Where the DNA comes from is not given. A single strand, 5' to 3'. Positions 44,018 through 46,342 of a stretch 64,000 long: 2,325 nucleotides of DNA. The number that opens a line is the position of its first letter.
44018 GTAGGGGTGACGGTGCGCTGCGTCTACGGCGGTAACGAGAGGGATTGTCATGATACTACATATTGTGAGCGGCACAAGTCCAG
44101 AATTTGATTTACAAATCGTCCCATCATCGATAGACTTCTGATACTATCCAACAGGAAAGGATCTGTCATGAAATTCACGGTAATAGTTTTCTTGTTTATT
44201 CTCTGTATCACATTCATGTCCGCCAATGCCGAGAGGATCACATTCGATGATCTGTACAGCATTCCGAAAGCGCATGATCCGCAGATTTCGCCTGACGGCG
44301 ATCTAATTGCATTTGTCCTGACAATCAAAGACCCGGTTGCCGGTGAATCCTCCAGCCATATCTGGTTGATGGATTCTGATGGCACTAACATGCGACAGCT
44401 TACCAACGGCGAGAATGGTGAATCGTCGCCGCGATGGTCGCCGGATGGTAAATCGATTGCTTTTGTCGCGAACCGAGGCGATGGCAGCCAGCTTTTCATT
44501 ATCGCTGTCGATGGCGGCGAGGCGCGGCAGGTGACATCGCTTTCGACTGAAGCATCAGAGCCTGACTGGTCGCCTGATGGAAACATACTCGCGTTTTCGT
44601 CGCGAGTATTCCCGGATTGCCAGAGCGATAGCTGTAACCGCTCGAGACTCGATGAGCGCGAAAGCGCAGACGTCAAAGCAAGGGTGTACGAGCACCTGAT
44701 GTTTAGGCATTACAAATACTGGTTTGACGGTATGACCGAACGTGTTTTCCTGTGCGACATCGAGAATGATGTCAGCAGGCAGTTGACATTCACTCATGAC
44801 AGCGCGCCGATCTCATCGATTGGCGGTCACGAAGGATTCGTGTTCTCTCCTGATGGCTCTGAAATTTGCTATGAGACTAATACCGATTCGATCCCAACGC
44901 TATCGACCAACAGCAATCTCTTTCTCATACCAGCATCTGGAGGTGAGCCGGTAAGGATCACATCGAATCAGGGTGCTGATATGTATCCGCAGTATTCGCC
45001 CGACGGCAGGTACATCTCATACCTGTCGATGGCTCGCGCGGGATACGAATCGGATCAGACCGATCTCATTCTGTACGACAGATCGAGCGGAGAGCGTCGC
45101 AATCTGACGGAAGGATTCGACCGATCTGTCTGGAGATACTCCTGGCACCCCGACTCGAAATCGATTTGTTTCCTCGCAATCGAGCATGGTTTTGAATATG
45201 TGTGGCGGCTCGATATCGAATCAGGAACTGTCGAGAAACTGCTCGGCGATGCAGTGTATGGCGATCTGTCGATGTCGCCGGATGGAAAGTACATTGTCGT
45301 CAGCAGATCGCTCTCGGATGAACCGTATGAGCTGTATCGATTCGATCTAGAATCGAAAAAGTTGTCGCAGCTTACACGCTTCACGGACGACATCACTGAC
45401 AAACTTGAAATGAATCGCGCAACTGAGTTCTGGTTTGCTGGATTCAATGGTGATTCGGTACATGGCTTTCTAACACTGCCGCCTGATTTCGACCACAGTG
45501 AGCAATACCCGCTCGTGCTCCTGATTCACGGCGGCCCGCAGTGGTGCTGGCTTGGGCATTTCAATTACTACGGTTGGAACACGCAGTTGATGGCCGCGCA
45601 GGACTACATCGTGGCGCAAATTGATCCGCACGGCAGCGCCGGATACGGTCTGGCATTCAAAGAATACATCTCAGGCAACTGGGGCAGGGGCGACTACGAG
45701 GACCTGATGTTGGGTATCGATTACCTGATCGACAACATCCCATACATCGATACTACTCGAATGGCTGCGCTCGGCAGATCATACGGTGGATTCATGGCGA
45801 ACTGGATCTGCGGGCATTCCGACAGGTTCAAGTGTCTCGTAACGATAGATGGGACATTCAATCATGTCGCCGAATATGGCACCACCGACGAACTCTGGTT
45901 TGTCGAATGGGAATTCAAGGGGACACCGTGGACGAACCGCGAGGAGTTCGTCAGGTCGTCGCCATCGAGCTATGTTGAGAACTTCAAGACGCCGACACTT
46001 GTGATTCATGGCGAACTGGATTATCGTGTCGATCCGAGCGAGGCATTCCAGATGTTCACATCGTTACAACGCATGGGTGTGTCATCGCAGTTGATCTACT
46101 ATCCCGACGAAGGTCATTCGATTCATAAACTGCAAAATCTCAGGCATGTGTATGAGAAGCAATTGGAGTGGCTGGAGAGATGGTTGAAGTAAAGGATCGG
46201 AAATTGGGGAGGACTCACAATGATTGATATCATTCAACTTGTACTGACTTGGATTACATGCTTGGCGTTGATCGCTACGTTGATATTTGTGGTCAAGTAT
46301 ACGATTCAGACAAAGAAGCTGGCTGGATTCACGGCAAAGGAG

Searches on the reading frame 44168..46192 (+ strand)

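Call 88: search_protein_families(library=pfam, proteins=[window:44168-46192:+], max_evalue=0.0001)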
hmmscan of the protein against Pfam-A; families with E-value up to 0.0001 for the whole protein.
window:44168-46192:+ (674 aa): 7 families
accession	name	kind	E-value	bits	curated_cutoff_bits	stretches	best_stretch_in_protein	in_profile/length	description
PF00326.27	Peptidase_S9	-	4.7e-61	206.4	22.6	1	468-674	3-211/213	Prolyl oligopeptidase family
PF07676.18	PD40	-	5.7e-29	99.9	20.9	1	76-110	2-37/38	WD40-like Beta Propeller Repeat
PF00930.27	DPPIV_N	-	1.4e-14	54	22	0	43-126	3-82/354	Dipeptidyl peptidase IV (DPP IV) N-terminal region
PF25174.1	Beta-prop_THOC3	-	8.6e-10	38.5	305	0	73-145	80-148/272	THOC3 beta-propeller domain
PF20434.5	BD-FAE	-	2.7e-07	30.8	26.8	0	443-629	9-211/215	BD-FAE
PF14583.12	Pectate_lyase22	-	3e-07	29.9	30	1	63-126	216-283/386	Oligogalacturonate lyase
PF12146.15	Hydrolase_4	-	5.4e-05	23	27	0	604-653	188-235/239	Serine aminopeptidase, S33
